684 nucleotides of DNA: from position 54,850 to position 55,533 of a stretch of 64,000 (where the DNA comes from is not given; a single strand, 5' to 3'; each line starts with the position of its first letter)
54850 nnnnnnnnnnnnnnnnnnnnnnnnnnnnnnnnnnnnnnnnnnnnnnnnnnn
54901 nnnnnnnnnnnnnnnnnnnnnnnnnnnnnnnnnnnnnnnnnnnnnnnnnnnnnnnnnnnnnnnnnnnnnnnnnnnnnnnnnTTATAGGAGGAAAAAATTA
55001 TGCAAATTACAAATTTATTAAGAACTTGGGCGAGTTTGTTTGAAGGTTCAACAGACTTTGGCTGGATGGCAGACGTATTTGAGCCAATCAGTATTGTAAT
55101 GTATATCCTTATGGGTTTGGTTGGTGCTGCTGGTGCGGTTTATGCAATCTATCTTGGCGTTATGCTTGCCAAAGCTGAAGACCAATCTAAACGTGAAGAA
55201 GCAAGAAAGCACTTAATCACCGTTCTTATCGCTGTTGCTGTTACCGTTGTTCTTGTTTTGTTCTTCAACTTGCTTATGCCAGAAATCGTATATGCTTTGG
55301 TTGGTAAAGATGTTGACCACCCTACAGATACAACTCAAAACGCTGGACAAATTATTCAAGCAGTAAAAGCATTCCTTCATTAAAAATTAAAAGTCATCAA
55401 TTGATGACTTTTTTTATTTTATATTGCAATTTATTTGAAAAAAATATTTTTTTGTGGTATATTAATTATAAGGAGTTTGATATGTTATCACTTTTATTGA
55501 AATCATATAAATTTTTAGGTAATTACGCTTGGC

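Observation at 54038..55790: Orphan tandem array of four small two-TM 'pilin-like' paralogs with a conserved core, hypervariable termini and mosaic nucleotide identity suggesting gene conversion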

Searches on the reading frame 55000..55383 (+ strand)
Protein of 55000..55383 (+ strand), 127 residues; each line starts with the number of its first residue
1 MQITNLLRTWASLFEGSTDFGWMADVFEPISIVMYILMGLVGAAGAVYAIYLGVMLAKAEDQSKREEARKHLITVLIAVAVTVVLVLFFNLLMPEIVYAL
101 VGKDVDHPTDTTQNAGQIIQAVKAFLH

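Call 3: search_protein_families(library=pfam, proteins=[window:55000-55383:+], max_evalue=1)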
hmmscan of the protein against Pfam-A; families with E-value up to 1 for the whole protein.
window:55000-55383:+ (127 aa): 16 families
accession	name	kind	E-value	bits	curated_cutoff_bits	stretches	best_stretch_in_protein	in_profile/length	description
PF18895.5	T4SS_pilin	-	0.00024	21.5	26.6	1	33-90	12-69/71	Type IV secretion system pilin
PF07331.16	TctB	-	0.0021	18.7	29.1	1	31-92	78-131/137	Tripartite tricarboxylate transporter TctB family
PF00654.25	Voltage_CLC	-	0.0027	17.4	24.8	1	26-94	154-219/346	Voltage gated chloride channel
PF13687.11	DUF4153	-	0.0081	15.8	27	1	22-91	132-192/373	Domain of unknown function (DUF4153)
PF11992.13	TgpA_N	-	0.0083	15.6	30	1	40-102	131-190/333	TgpA N-terminal domain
PF10754.15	DUF2569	-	0.012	16.4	26.5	1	30-90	48-105/143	Protein of unknown function (DUF2569)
PF06570.16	DUF1129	-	0.012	15.6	29.1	1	30-96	112-175/207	Protein of unknown function (DUF1129)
PF07690.21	MFS_1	-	0.015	14.6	33.4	1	5-91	219-291/347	Major Facilitator Superfamily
PF03600.22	CitMHS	-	0.018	14.6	31.9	1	28-110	156-241/336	Citrate transporter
PF12263.13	DUF3611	-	0.021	15.1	27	1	34-125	53-148/175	Protein of unknown function (DUF3611)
PF06664.17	WLS-like_TM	-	0.028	14.2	28.3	1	35-93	149-212/247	Wntless-like, transmembrane domain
PF05987.18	DUF898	-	0.034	13.7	28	1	17-92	168-244/336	Bacterial protein of unknown function (DUF898)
PF00335.26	Tetraspanin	-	0.19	11.8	32.1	1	33-90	7-64/225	Tetraspanin family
PF05084.19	GRA6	-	0.21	12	27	1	52-89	137-174/186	Granule antigen protein (GRA6)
PF11174.13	DUF2970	-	0.7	10.2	27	0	28-54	26-52/56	Protein of unknown function (DUF2970)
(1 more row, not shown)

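Call 6: search_protein_families(library=ncbifam, proteins=[window:55000-55383:+], max_evalue=1)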
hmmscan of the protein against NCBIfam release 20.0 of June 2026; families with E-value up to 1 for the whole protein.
window:55000-55383:+ (127 aa): 7 families
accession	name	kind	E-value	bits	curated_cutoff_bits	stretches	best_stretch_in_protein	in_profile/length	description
NF045849.1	ICE_MMCAP2_0565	equivalog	9.9e-12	44.4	40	1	30-93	13-77/80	Mbov_0395 family pilin-like conjugal transfer protein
NF000780.0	PRK00052.4-1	equivalog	0.0066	15.7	547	1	41-93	224-275/327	prolipoprotein diacylglyceryl transferase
NF033218.1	anchor_AmaP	equivalog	0.023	14.5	55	1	33-94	7-72/166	alkaline shock response membrane anchor protein AmaP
NF042915.1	MAB_1171c_fam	subfamily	0.038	13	100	1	40-88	66-114/362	MAB_1171c family putative transporter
NF045610.1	acin_4_helix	equivalog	0.041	13.9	50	1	35-105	38-109/131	putative four-helix membrane protein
NF006283.1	PRK08455.1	equivalog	0.059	13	187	1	60-117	3-58/182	flagellar basal body-associated protein FliL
TIGR01165.1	cbiN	subfamily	0.24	11.6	104.85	0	69-90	3-24/91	cobalt ECF transporter S component CbiN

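Call 11: find_encoding_contigs(protein=window:55000-55383:+, flank=10000, max_places=8)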
Protein window:55000-55383:+ (127 aa): 3 contigs read that carry it; 3 places shown.
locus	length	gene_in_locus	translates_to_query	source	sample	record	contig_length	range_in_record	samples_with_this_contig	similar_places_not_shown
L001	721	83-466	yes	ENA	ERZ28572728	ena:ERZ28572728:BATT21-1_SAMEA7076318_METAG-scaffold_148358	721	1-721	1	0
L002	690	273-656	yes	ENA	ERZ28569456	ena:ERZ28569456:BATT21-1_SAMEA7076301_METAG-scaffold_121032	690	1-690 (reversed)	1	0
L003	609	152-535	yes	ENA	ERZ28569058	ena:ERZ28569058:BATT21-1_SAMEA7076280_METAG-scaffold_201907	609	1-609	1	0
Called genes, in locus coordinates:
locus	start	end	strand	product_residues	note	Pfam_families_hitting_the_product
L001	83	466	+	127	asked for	-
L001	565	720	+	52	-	?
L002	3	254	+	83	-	?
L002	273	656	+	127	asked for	-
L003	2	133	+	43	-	?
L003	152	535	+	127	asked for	-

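Call 12: find_homologous_proteins(query=window:55000-55380:+, max_evalue=0.001)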
Query window:55000-55380:+ (127 aa): 183 proteins with E <= 0.001 among 229 candidates; the best 120 are listed.
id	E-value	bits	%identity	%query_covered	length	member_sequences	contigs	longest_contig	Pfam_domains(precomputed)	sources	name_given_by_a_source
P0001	5.9e-52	193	93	80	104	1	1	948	-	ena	-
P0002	1.9e-50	188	74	100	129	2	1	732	-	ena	-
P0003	2.0e-40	155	62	98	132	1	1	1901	PF18895.6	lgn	-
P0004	1.4e-39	153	58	96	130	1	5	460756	PF18895.6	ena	-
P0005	1.9e-39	152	67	87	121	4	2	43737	-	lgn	-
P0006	1.7e-38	149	67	86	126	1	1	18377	PF18895.6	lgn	-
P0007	2.1e-38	149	59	91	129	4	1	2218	PF18895.6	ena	-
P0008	3.3e-38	148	60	98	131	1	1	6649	-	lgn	-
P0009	3.6e-38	148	66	89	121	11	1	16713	-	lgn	-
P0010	5.4e-38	148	56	99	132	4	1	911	PF18895.6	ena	-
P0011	7.5e-38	147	60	98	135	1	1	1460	PF18895.6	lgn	-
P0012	7.6e-38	147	57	98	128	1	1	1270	PF18895.6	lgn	-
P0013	2.2e-37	146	61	95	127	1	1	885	PF18895.6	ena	-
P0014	3.6e-37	145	58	97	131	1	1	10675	PF18895.6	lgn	-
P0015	1.1e-36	143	72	81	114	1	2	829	-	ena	-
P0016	1.1e-36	143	60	87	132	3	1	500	PF18895.6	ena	-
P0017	1.2e-36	143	74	77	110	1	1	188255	PF18895.6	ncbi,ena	-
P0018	1.3e-36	143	54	99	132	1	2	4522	PF18895.6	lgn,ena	-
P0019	1.6e-36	143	54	99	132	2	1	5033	PF18895.6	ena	-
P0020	1.9e-36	143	61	86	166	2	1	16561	PF18895.6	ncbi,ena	-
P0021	4.9e-36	141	69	80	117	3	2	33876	PF18895.6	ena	-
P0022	5.8e-36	141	60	93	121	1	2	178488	PF18895.6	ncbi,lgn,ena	-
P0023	6.4e-36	141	56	99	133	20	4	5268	PF18895.6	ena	-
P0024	6.5e-36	141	62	84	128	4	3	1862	PF18895.6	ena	-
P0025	1.2e-35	140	85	66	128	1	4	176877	-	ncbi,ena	-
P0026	1.8e-35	139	85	66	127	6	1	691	-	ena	-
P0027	2.4e-35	139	66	76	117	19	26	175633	PF18895.6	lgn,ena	-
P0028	1.0e-34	137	63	79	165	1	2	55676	PF18895.6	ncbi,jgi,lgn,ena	-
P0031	2.8e-34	136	58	90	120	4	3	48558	PF18895.6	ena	-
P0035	9.3e-34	134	70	76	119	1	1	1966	PF18895.6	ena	-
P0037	1.6e-33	133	53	93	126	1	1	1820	PF18895.6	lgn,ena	-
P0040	3.3e-33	132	65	76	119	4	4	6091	PF18895.6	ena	-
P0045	2.7e-32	129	61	85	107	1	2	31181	PF18895.6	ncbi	-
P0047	7.1e-32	128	61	82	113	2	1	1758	PF18895.6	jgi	-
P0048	9.5e-32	127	52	91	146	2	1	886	PF18895.6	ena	-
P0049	1.0e-31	127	63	80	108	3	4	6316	PF18895.6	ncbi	-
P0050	1.3e-31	127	66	73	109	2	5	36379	PF18895.6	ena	-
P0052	2.2e-31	126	63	78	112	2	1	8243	PF18895.6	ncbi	-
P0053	3.5e-31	126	59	75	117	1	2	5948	PF18895.6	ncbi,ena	-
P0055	3.8e-31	126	55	81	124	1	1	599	PF18895.6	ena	-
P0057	1.3e-30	124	58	64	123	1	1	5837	PF18895.6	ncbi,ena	-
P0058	2.8e-30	123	59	74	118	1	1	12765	PF18895.6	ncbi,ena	-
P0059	3.2e-30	123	59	77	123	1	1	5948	PF18895.6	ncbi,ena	-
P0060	3.8e-30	122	61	83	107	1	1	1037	PF18895.6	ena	-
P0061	6.6e-30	122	58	70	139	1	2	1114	PF18895.6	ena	-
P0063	1.3e-29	121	54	80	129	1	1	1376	PF18895.6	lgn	-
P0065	2.2e-29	120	57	82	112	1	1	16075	PF18895.6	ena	-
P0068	5.4e-29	119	57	79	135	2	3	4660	PF18895.6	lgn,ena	-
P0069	2.3e-28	117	55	87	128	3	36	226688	PF18895.6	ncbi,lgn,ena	-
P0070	2.3e-28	117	55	87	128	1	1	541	PF18895.6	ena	-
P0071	1.2e-27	114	58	72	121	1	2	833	PF18895.6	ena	-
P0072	1.3e-27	114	53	84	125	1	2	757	PF18895.6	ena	-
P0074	3.8e-27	113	56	79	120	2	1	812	PF18895.6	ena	-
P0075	4.7e-27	112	62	71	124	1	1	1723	PF18895.6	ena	-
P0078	6.5e-27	112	49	94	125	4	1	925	PF18895.6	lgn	-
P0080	1.7e-26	111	51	94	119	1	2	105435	PF18895.6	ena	-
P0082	2.2e-26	110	63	65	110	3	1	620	PF18895.6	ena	-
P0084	2.8e-26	110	59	77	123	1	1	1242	PF18895.6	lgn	-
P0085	4.8e-26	109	50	91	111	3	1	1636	PF18895.6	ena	-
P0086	5.7e-26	109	51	79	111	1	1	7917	PF18895.6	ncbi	-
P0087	8.4e-26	108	54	85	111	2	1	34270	PF18895.6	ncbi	-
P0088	1.3e-25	108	55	75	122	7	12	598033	PF18895.6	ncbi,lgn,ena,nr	ncbi:MAG TPA: hypothetical protein DEV78_04035 [Clostridiales bacterium]|nr:hypothetical protein [Cl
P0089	1.8e-25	107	54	80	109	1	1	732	PF18895.6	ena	-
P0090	1.9e-25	107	56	78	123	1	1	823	PF18895.6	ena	-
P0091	2.1e-25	107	52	91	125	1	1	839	PF18895.6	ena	-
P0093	2.3e-25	107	60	68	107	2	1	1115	PF18895.6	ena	-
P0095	2.6e-25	107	57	78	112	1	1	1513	PF18895.6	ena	-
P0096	3.0e-25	107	54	72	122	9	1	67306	PF18895.6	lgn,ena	-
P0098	3.7e-25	106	59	72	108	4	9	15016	PF18895.6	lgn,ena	-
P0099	5.5e-25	106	50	80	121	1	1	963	PF18895.6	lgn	-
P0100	6.5e-25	105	56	74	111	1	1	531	PF18895.6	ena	-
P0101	6.7e-25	105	60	72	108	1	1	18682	PF18895.6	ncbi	-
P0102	7.6e-25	105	51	76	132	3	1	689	PF18895.6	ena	-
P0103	8.4e-25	105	46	94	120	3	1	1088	PF18895.6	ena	-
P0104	9.9e-25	105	51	79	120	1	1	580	PF18895.6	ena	-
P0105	1.3e-24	104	60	69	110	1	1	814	PF18895.6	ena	-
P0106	1.5e-24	104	53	72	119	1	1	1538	PF18895.6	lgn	-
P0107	1.7e-24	104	59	71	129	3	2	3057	PF18895.6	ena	-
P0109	2.4e-24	104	55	72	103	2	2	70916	PF18895.6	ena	-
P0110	3.2e-24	103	45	87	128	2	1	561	PF18895.6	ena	-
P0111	4.0e-24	103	58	72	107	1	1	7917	PF18895.6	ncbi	-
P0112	4.3e-24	103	42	96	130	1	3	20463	PF18895.6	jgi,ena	-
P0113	6.2e-24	102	49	80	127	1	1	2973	PF18895.6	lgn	-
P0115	7.5e-24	102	55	70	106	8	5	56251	PF18895.6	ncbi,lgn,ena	-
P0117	1.1e-23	101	56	70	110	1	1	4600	PF18895.6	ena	-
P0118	1.3e-23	101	46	83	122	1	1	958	PF18895.6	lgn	-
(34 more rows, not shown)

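Call 13: find_encoding_contigs(protein=P0025, flank=10000, max_places=4)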
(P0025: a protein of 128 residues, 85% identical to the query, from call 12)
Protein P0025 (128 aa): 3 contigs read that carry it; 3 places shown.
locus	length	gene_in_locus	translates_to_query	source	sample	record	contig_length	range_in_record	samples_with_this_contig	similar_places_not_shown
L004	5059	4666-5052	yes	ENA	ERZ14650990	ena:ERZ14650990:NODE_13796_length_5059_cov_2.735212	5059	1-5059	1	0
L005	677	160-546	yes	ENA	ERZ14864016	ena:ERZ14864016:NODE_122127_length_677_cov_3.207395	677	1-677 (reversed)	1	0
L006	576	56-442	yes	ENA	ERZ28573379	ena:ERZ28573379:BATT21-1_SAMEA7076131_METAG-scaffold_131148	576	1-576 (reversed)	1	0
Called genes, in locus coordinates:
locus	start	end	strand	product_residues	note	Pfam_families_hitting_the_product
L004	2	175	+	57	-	?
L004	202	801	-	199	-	-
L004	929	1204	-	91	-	PF00216:Bac_DNA_binding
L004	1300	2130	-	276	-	PF10502:Peptidase_S26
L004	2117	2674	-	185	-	PF02677:QueH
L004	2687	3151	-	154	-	-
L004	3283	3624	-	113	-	PF12840:HTH_20 (weak), PF01022:HTH_5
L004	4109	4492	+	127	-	-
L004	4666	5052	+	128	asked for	-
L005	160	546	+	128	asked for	-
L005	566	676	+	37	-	?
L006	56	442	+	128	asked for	-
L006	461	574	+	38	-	?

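Call 14: find_encoding_contigs(protein=P0004, flank=10000, max_places=3)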
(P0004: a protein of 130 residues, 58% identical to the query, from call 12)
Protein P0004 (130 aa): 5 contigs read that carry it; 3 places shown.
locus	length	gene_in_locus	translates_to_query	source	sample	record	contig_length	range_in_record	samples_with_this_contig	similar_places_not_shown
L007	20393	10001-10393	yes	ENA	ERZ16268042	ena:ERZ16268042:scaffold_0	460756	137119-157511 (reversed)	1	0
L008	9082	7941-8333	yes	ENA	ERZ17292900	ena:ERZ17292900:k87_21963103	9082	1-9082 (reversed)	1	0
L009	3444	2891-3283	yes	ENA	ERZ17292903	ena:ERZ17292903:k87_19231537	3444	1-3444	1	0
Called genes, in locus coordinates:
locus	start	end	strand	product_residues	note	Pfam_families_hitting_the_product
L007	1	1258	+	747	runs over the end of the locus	PF23139:OB_YrrC, PF14520:HHH_5 (weak), PF14490:HHH_RecD2, PF05970:PIF1, PF13604:AAA_30, PF13245:AAA_19, PF18335:SH3_13, PF13538:UvrD_C_2, +2 more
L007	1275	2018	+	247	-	PF18912:DZR_2 (faint), PF00156:Pribosyltran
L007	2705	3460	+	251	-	PF00459:Inositol_P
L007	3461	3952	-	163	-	-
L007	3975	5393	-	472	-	PF07690:MFS_1, PF13347:MFS_2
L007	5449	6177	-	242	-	-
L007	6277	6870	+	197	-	PF02915:Rubrerythrin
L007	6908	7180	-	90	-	PF00216:Bac_DNA_binding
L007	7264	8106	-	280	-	PF10502:Peptidase_S26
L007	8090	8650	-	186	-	PF02677:QueH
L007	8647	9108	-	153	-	-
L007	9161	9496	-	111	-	PF01022:HTH_5, PF12840:HTH_20 (faint)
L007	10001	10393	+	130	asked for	PF18895:T4SS_pilin (weak)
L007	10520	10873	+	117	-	PF18895:T4SS_pilin (weak)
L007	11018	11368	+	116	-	-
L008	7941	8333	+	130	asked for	PF18895:T4SS_pilin (weak)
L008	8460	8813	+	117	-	PF18895:T4SS_pilin (weak)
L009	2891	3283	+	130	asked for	PF18895:T4SS_pilin (weak)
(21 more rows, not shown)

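Call 15: find_encoding_contigs(protein=P0017, flank=10000, max_places=3)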
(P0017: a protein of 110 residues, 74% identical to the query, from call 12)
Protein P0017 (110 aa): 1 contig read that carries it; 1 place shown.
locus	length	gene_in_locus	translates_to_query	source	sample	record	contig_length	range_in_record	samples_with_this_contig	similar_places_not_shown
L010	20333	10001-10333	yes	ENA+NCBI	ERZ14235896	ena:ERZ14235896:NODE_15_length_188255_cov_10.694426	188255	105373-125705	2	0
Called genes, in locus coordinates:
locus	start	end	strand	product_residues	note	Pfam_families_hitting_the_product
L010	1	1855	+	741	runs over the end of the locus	PF23139:OB_YrrC, PF14520:HHH_5 (weak), PF14490:HHH_RecD2, PF13245:AAA_19, PF13604:AAA_30, PF01443:Viral_helicase1 (weak), PF18335:SH3_13, PF13538:UvrD_C_2, +1 more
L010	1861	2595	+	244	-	PF18912:DZR_2 (faint), PF00156:Pribosyltran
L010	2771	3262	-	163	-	-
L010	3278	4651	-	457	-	PF07690:MFS_1, PF13347:MFS_2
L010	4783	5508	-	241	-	-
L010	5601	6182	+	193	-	PF02915:Rubrerythrin, PF21349:RUBY_RBDX (weak)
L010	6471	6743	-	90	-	PF00216:Bac_DNA_binding, PF18291:HU-HIG (weak)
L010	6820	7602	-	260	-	PF10502:Peptidase_S26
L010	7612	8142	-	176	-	PF02677:QueH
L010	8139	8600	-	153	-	-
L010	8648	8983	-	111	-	PF12840:HTH_20 (faint), PF13545:HTH_Crp_2 (faint), PF01022:HTH_5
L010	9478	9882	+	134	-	-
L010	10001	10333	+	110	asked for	PF18895:T4SS_pilin (weak)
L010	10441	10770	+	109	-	PF18895:T4SS_pilin (weak)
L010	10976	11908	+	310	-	PF01156:IU_nuc_hydro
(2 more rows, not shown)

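Call 21: find_related_loci(query=A3, collection=genome_contigs, flank=10000)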
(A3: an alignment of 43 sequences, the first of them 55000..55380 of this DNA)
Query A3 (127 aa) in genome_contigs; peptide patterns used: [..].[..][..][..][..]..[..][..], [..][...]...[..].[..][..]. (x = any residue, [..] = any of these).
202 stretches matched a pattern; 92 encode a relative of the query (tblastn E <= 1e-3); the best 80 are kept; 79 distinct loci.
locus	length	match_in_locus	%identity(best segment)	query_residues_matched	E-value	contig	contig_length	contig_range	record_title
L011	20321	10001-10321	62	3-109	2e-40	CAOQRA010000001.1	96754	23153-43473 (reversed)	MAG TPA_asm: uncultured Eubacteriales bacterium isolate MGBC149797 genome assembly, contig: MGBC149797.1, whole genome s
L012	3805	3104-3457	58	3-102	2e-39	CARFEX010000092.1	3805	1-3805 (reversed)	MAG TPA_asm: uncultured Eubacteriales bacterium isolate MGBC145026 genome assembly, contig: MGBC145026.92, whole genome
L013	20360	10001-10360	65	3-123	5e-39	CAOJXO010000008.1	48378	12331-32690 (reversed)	MAG TPA_asm: uncultured Firmicutes bacterium isolate SRR15604611_bin.41_metawrap_v1.3_MAG genome assembly, contig: NODE.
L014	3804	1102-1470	49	4-126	3e-38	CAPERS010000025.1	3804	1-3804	MAG TPA_asm: uncultured Eubacteriales bacterium isolate MGBC153948 genome assembly, contig: MGBC153948.25, whole genome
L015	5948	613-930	59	7-101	4e-36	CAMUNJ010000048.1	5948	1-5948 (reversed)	MAG TPA_asm: uncultured Firmicutes bacterium isolate SRR14038234_bin.76_metawrap_v1.3_MAG genome assembly, contig: NODE.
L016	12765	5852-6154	59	7-97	4e-35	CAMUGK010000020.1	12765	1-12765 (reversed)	MAG TPA_asm: uncultured Firmicutes bacterium isolate SRR14038242_bin.50_metawrap_v1.3_MAG genome assembly, contig: NODE.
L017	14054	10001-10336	63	3-102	1e-34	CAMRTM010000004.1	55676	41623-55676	MAG TPA_asm: uncultured Firmicutes bacterium isolate SRR13573576_bin.14_metawrap_v1.3_MAG genome assembly, contig: NODE.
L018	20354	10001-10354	60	3-120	1e-34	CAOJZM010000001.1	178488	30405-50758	MAG TPA_asm: uncultured Christensenella sp. isolate SRR17684625_bin.32_metawrap_v1.3_MAG genome assembly, contig: NODE.3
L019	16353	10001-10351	55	3-113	4e-34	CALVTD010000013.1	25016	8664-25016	MAG: uncultured Clostridia bacterium isolate BRZ_CQ__bin56 genome assembly, contig: BRZ_CQ__NODE_1957_length_25016_cov_4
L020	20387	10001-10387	55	2-127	1e-33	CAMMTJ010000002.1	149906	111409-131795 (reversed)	MAG: uncultured Firmicutes bacterium isolate ERR4968593_bin.22_MetaWRAP_v1.1_MAG genome assembly, contig: NODE_49_length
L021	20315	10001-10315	54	3-108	1e-32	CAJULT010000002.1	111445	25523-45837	MAG TPA_asm: uncultured Christensenellaceae bacterium isolate MGBC157384 genome assembly, contig: MGBC157384.2, whole ge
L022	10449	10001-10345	63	3-106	1e-32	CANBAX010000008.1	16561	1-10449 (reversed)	MAG TPA_asm: uncultured Clostridia bacterium isolate SRR15322615_bin.1_metawrap_v1.3_MAG genome assembly, contig: NODE.1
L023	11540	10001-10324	53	3-110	2e-32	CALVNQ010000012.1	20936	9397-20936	MAG: uncultured Clostridia bacterium isolate BRZ_BV__bin76 genome assembly, contig: BRZ_BV__NODE_2399_length_20936_cov_1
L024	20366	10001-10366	48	3-122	1e-32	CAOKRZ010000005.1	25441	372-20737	MAG TPA_asm: uncultured Christensenella sp. isolate SRR17684621_bin.12_metawrap_v1.3_MAG genome assembly, contig: NODE.1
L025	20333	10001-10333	62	3-101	7e-32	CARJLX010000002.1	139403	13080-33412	MAG TPA_asm: uncultured Eubacteriales bacterium isolate MGBC129253 genome assembly, contig: MGBC129253.2, whole genome s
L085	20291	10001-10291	50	22-120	2e-18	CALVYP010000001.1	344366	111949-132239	MAG: uncultured Clostridia bacterium isolate BRZ_N__bin21 genome assembly, contig: BRZ_N__NODE_38_length_344366_cov_7.73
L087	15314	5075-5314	41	14-89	2e-15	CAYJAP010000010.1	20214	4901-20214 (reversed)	MAG TPA_asm: uncultured Lachnospiraceae bacterium isolate ERP122455_co2_210 genome assembly, contig: NODE_499_length_202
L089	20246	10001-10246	37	14-94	7e-11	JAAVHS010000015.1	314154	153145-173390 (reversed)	MAG: Clostridiales bacterium isolate Mgla_MAG_39-bin_5 c_000000026888, whole genome shotgun sequence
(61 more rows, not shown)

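Call 31: search_protein_families(library=pfam, proteins=[L089:9992-10282:+, L089:10302-12017:+, L089:11986-14604:+, L089:4867-9828:+, L089:1462-2679:+, L089:16328-17353:+, L087:4913-5371:+, L087:5463-6179:+, L087:2683-4689:-, L087:12490-13749:+], max_evalue=0.001)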
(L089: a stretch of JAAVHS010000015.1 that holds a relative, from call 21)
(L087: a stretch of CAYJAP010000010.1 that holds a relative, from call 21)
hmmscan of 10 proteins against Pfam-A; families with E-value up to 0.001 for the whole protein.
L089:9992-10282:+ (96 aa): 1 family
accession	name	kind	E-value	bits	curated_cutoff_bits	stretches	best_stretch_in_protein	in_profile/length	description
PF18895.5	T4SS_pilin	-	3.4e-07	30.7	26.6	1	19-75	7-63/71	Type IV secretion system pilin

L089:10302-12017:+ (571 aa): 0 families

L089:11986-14604:+ (872 aa): 5 families
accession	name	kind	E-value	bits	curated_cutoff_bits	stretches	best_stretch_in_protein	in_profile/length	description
PF19044.6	P-loop_TraG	-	1.9e-16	60.2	25.8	1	487-796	12-303/413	TraG P-loop domain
PF01935.23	DUF87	-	2.6e-10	41.2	23.2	1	480-712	6-213/220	Helicase HerA, central domain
PF12846.13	AAA_10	-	9.6e-06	25.3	27.5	1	501-545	21-65/362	AAA-like domain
PF10412.15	TrwB_AAD_bind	-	0.00012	21.6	20.5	0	502-548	16-59/387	Type IV secretion-system coupling protein DNA-binding domain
PF01580.24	FtsK_SpoIIIE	-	0.00024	21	24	1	494-529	32-67/221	FtsK/SpoIIIE family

L089:4867-9828:+ (1653 aa): 1 family
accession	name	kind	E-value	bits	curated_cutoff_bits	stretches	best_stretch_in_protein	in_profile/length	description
PF07679.22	I-set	-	0.00033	21.1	23.7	0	1271-1314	44-85/90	Immunoglobulin I-set domain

L089:1462-2679:+ (405 aa): 1 family
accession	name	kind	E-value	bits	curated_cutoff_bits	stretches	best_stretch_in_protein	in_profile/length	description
PF18555.7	MobL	-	1.4e-23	84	28.5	1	4-341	2-345/383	MobL relaxases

L089:16328-17353:+ (341 aa): 1 family
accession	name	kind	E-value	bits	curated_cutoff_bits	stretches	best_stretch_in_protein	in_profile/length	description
PF08401.16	ArdcN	-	5.2e-05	23.9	22.6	1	25-115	19-107/123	N-terminal domain of anti-restriction factor ArdC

L087:4913-5371:+ (152 aa): 1 family
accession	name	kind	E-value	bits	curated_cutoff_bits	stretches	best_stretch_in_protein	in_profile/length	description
PF18895.5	T4SS_pilin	-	1.3e-09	38.5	26.6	1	70-133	4-68/71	Type IV secretion system pilin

L087:5463-6179:+ (238 aa): 1 family
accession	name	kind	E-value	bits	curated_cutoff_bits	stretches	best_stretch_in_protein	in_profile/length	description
PF18895.5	T4SS_pilin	-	1.9e-05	25.1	26.6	1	163-224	10-67/71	Type IV secretion system pilin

L087:2683-4689:- (668 aa): 3 families
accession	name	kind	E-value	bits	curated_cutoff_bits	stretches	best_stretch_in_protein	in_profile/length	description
PF02534.20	T4SS-DNA_transf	-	4.2e-54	184.6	20.1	1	146-628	45-456/468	Type IV secretory system Conjugative DNA transfer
PF12696.13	TraG-D_C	-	2.2e-36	125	22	1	474-596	1-125/126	TraM recognition site of TraD and TraG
PF10412.15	TrwB_AAD_bind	-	2.9e-26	92.7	20.5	1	446-608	217-379/387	Type IV secretion-system coupling protein DNA-binding domain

L087:12490-13749:+ (419 aa): 0 families
